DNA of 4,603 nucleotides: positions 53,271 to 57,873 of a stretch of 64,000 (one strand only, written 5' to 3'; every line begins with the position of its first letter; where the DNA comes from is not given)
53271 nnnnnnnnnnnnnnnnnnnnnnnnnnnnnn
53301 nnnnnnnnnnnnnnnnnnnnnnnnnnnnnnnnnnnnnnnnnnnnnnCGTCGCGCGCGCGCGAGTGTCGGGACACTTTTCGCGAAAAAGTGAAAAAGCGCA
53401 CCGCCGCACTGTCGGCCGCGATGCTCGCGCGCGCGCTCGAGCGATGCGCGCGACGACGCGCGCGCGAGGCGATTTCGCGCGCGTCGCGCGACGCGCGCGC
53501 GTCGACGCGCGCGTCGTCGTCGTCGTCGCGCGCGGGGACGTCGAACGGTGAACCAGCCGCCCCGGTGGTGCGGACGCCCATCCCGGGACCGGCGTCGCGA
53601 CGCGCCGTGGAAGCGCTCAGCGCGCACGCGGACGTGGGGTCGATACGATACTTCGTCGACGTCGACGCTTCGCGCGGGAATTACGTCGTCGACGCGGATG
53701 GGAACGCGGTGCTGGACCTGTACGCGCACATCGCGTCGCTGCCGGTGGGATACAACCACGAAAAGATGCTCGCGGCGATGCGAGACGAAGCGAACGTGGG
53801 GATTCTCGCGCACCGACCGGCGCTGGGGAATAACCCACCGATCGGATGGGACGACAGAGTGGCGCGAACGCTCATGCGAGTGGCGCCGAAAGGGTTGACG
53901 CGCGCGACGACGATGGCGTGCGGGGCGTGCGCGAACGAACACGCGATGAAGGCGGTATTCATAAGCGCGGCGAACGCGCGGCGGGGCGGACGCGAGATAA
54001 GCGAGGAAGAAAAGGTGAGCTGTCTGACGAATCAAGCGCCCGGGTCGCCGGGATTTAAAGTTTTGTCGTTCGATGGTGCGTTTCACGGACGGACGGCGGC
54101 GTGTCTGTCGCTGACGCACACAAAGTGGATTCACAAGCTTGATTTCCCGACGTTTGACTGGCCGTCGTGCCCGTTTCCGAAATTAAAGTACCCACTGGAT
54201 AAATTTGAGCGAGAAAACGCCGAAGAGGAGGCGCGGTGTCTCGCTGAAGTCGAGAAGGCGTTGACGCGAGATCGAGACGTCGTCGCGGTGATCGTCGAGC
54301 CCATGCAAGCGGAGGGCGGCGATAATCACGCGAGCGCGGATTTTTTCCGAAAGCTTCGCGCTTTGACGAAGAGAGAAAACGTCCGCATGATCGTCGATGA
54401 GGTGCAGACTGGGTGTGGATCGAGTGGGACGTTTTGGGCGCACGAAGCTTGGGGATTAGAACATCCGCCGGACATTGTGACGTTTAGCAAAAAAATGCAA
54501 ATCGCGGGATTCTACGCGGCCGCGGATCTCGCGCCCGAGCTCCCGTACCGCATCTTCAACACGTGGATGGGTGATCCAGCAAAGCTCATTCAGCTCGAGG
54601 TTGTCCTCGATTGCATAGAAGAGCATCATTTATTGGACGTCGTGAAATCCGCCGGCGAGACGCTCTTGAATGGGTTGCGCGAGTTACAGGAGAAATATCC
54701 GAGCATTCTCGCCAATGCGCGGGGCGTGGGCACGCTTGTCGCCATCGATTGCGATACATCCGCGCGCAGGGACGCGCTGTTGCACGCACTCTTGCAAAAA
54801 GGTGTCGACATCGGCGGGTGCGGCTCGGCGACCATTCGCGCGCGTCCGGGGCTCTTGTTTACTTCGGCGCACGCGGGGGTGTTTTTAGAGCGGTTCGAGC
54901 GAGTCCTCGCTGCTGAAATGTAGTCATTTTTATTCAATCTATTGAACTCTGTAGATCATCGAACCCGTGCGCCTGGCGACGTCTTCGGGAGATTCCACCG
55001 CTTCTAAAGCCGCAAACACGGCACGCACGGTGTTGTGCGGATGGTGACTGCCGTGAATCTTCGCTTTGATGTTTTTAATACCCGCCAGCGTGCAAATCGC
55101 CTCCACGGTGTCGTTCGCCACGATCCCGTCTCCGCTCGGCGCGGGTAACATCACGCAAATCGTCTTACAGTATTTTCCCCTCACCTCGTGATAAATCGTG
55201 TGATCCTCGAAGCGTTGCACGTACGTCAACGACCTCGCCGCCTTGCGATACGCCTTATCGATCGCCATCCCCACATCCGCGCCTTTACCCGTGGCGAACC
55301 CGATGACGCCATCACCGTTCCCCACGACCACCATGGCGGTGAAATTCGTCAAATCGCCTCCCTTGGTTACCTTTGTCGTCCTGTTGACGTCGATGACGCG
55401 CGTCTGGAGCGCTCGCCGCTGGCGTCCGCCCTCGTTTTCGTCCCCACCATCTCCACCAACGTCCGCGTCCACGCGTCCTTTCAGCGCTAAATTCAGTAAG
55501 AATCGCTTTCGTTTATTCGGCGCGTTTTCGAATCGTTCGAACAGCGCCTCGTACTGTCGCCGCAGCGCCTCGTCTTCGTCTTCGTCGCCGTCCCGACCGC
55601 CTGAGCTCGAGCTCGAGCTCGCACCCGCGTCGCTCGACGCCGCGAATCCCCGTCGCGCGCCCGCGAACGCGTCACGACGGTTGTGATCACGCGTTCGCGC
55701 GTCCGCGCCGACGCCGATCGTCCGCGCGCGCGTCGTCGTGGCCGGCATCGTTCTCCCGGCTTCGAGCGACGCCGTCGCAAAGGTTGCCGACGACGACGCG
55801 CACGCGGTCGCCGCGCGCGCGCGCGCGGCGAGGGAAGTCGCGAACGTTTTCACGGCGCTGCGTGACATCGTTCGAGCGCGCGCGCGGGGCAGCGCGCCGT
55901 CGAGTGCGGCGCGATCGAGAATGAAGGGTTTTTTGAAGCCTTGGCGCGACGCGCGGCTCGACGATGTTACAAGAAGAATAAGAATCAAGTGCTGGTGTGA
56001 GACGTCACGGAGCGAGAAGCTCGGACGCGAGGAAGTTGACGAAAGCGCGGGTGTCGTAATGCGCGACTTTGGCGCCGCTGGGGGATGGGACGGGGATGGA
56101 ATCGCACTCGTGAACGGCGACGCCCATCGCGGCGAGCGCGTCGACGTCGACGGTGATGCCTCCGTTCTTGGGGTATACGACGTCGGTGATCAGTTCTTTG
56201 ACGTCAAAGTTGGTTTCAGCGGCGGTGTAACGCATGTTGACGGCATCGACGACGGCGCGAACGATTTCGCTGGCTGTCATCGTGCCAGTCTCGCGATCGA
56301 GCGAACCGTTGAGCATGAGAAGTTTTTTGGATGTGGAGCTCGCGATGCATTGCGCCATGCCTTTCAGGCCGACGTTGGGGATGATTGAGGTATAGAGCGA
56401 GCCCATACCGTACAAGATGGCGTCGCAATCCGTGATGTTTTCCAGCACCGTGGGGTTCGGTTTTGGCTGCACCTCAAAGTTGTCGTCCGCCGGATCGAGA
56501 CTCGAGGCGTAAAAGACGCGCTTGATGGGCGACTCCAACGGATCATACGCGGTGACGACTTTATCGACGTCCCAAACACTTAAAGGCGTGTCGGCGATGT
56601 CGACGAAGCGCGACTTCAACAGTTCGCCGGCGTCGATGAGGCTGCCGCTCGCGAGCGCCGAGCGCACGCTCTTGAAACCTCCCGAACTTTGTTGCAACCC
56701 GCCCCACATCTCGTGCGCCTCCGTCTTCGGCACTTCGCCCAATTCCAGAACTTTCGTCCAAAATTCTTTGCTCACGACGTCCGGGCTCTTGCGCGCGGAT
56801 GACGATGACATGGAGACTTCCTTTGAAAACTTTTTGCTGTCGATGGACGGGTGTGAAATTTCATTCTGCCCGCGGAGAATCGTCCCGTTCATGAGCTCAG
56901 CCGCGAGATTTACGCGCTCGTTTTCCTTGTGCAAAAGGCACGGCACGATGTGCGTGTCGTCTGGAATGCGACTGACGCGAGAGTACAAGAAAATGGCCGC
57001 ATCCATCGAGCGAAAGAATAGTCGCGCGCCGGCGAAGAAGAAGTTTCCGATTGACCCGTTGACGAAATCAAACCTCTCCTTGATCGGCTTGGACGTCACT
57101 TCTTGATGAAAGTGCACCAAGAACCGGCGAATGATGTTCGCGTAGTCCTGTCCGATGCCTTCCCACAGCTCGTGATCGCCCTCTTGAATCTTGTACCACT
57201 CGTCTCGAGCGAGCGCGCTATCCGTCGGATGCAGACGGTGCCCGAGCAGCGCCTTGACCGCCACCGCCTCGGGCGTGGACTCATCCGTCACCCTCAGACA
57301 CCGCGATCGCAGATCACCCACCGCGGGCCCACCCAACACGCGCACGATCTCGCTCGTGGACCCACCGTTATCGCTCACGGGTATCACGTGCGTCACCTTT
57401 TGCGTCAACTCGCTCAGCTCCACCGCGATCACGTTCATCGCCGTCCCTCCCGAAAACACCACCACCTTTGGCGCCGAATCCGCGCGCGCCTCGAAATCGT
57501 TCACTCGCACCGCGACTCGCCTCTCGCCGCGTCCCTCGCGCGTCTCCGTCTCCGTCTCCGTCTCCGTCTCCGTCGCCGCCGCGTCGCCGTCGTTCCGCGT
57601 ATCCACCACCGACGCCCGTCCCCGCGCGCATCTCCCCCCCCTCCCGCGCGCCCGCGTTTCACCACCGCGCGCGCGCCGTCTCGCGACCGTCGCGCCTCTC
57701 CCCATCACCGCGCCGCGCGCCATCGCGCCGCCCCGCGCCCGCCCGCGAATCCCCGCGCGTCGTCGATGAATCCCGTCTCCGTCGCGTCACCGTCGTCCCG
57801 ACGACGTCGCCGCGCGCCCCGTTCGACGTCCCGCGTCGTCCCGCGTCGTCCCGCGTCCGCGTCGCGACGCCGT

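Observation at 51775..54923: Head-to-head aminoaldehyde/betaine-aldehyde dehydrogenase (PTS1 -SKL) and GABA transaminase sharing a roughly 74-bp promoter: a GABA/polyamine catabolic module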

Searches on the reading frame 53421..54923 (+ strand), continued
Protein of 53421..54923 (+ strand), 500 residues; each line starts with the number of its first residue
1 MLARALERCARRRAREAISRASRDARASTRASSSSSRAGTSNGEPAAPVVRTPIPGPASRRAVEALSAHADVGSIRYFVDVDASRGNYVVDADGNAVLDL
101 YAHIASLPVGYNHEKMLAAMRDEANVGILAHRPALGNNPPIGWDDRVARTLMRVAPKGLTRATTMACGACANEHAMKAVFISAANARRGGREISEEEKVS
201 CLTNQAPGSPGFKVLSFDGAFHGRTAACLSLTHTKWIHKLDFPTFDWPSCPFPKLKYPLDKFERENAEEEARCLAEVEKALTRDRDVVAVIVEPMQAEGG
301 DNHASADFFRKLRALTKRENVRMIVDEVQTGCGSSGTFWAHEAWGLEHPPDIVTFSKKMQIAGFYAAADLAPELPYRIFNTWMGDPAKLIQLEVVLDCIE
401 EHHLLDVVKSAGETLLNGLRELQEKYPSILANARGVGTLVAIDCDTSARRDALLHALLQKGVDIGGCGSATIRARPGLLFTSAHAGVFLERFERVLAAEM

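Call 47: search_solved_structures(query=window:53421-54923:+, max_evalue=1e-140, show_alignments=1)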
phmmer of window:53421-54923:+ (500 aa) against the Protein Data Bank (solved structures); distinct sequences matched with E-value up to 1e-140: 5.
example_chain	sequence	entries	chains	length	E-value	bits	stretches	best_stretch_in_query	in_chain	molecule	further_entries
1ohv_A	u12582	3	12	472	2.5e-149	501.5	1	47-497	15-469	4-AMINOBUTYRATE AMINOTRANSFERASE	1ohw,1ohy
4y0h_A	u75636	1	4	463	2.7e-149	501.4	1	47-497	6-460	4-aminobutyrate aminotransferase, mitochondrial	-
4y0d_A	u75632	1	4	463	2.8e-149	501.4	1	47-497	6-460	4-aminobutyrate aminotransferase, mitochondrial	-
6b6g_A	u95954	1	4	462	2.8e-149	501.4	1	47-497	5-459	4-aminobutyrate aminotransferase, mitochondrial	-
4y0i_A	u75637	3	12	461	3e-149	501.3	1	47-497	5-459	4-aminobutyrate aminotransferase, mitochondrial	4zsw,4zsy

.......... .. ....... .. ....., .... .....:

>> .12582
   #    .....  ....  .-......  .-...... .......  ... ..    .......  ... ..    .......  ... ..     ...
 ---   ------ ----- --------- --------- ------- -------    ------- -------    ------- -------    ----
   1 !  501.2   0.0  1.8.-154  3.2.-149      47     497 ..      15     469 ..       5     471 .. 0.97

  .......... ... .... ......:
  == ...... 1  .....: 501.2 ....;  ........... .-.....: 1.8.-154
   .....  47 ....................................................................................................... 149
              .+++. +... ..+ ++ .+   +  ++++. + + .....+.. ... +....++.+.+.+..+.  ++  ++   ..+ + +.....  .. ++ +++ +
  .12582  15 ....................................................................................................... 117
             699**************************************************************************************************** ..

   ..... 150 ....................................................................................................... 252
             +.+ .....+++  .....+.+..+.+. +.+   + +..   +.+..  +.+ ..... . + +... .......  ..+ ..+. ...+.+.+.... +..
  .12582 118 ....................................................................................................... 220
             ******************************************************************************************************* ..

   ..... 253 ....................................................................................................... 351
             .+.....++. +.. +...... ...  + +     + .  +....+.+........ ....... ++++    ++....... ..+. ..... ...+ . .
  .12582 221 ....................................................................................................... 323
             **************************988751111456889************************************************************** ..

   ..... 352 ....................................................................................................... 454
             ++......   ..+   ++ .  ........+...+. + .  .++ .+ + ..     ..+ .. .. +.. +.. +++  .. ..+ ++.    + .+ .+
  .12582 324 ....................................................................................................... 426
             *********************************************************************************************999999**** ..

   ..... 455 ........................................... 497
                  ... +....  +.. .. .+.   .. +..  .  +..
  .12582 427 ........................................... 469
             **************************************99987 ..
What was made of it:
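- On Eukaryotic 4-aminobutyrate--2-oxoglutarate transaminase (ABAT): The alignment to 1ohv shows FSKKM, GAFHGRT and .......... (call 47).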

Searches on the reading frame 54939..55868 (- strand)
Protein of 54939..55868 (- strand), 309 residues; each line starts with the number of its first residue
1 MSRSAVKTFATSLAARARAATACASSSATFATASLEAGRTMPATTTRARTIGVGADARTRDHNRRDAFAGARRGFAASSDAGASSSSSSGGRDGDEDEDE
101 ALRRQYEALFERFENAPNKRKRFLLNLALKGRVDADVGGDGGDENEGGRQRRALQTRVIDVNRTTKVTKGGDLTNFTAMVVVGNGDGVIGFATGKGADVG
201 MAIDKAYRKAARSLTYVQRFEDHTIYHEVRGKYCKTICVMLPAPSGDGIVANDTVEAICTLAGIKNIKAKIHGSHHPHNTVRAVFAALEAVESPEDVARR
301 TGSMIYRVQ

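Call 5: search_protein_families(library=pfam, proteins=[window:54939-55868:-])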
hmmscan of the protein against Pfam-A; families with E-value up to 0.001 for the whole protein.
window:54939-55868:- (309 aa): 2 families
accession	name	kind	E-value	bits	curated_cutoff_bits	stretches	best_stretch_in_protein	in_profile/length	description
PF03719.21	Ribosomal_S5_C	-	7.3e-24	83.5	21.5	1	231-300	1-70/71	Ribosomal protein S5, C-terminal domain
PF00333.26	Ribosomal_S5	-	7.9e-23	80.7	27.1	1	154-218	1-65/65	Ribosomal protein S5, N-terminal domain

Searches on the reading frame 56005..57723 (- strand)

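Call 5: search_protein_families(library=pfam, proteins=[window:56005-57723:-])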
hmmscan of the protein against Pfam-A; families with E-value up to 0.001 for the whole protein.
window:56005-57723:- (572 aa): 1 family
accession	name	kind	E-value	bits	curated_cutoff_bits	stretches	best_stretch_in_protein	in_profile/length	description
PF01933.23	CofD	-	3.4e-38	131.9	30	1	87-539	1-286/290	2-phospho-L-lactate transferase CofD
